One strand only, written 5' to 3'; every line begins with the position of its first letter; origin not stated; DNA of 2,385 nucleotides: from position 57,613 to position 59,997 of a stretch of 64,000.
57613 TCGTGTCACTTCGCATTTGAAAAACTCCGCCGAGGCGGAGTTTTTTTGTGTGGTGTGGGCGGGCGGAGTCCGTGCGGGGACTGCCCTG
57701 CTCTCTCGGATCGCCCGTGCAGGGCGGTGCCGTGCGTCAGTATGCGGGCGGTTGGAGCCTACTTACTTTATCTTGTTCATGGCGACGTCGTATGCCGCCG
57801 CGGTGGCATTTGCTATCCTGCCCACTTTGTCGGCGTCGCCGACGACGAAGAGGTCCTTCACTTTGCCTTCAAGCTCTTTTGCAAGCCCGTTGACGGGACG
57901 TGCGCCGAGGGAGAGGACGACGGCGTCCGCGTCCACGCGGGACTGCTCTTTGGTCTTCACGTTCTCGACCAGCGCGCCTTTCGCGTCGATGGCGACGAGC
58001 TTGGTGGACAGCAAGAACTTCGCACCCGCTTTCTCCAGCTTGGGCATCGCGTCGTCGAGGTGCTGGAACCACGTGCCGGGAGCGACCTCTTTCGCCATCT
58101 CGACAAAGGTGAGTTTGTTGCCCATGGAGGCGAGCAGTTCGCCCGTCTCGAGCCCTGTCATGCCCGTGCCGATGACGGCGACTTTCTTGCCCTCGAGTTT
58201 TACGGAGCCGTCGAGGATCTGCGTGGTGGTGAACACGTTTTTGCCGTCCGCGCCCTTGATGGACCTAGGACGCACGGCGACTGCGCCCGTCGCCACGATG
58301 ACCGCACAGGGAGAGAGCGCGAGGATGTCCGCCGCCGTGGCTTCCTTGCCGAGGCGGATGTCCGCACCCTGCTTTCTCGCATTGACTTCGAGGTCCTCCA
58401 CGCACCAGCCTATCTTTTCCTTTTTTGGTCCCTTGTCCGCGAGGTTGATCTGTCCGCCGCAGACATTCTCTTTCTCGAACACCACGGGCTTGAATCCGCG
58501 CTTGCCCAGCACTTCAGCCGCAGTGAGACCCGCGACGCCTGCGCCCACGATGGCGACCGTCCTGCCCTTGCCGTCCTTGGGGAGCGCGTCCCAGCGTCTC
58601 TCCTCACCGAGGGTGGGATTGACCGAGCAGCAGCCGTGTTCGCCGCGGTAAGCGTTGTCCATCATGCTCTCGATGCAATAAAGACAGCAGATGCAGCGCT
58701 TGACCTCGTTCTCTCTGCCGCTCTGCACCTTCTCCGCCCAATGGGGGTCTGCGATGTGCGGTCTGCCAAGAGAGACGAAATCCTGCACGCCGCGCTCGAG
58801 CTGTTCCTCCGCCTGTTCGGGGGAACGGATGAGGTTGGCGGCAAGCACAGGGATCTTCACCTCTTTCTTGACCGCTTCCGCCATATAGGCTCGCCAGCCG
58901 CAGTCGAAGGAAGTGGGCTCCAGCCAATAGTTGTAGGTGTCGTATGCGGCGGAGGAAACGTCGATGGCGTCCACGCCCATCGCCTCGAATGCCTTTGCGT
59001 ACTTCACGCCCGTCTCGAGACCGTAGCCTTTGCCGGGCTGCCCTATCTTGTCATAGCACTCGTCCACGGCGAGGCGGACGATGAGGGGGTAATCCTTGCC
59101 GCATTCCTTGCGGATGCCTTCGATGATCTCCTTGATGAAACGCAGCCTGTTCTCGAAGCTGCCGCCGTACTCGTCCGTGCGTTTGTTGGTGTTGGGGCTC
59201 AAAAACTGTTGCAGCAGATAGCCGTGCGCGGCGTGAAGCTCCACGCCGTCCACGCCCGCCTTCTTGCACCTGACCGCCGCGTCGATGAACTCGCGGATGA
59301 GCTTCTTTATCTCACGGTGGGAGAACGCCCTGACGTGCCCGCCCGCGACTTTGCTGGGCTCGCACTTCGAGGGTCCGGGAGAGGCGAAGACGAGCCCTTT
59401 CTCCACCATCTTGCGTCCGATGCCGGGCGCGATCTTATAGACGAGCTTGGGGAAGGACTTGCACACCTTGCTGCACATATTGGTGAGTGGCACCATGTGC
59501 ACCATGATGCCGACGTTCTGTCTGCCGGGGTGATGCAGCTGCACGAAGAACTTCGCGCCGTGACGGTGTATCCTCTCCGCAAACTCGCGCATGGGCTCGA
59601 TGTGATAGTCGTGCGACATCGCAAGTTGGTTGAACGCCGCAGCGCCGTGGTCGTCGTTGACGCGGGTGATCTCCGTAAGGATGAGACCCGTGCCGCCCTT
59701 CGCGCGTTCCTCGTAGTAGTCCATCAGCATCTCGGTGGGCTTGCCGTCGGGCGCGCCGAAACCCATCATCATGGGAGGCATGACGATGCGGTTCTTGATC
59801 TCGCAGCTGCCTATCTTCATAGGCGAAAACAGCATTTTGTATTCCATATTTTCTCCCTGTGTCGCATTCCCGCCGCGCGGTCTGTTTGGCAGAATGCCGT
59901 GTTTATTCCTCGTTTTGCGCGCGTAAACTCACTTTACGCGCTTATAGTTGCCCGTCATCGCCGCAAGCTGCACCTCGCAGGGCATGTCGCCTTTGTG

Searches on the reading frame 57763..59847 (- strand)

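Call 12: search_protein_families(library=pfam, proteins=[window:57763-59847:-])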
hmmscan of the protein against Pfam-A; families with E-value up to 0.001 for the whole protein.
window:57763-59847:- (694 aa): 17 families
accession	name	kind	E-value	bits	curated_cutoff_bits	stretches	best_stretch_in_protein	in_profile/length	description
PF00724.26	Oxidored_FMN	-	9e-79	265.6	27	1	6-380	2-341/342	NADH:flavin oxidoreductase / NADH oxidase family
PF07992.20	Pyr_redox_2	-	1.7e-25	90.5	26.1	1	430-663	2-251/291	Pyridine nucleotide-disulphide oxidoreductase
PF13450.12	NAD_binding_8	-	8.9e-13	48.8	21.9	1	433-468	1-36/68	NAD(P)-binding Rossmann-like domain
PF00070.33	Pyr_redox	-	5.4e-11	43.3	22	1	555-633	1-80/82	Pyridine nucleotide-disulphide oxidoreductase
PF01266.30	DAO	-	1e-09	38.8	27.9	1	431-465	2-37/353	FAD dependent oxidoreductase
PF01494.25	FAD_binding_3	-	1.3e-07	31.6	22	0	430-461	3-34/349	FAD binding domain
PF01946.23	Thi4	-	3.2e-07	30.3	26.2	1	431-467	20-57/235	Thi4 family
PF03486.20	HI0933_like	-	1e-06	28.8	50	0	430-473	2-45/244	HI0933-like protein Rossmann domain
PF00890.30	FAD_binding_2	-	5.3e-06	26.3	20.4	1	431-680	2-233/414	FAD binding domain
PF01593.30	Amino_oxidase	-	9.1e-06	25.6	19.8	0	438-468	1-31/443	Flavin containing amine oxidoreductase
PF13738.12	Pyr_redox_3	-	2.6e-05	24.1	30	0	433-462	2-32/305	Pyridine nucleotide-disulphide oxidoreductase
PF02826.25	2-Hacid_dh_C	-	9.4e-05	22.3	25.1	0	548-586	31-69/178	D-isomer specific 2-hydroxyacid dehydrogenase, NAD binding domain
PF12831.13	FAD_oxidored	-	0.00039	20.3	27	0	431-467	2-38/416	FAD dependent oxidoreductase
PF01262.27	AlaDh_PNT_C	-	0.0004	20.3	23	0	538-587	12-62/214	Alanine dehydrogenase/PNT, C-terminal domain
PF03721.20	UDPG_MGDP_dh_N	-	0.00056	20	27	0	554-586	1-33/187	UDP-glucose/GDP-mannose dehydrogenase family, NAD binding domain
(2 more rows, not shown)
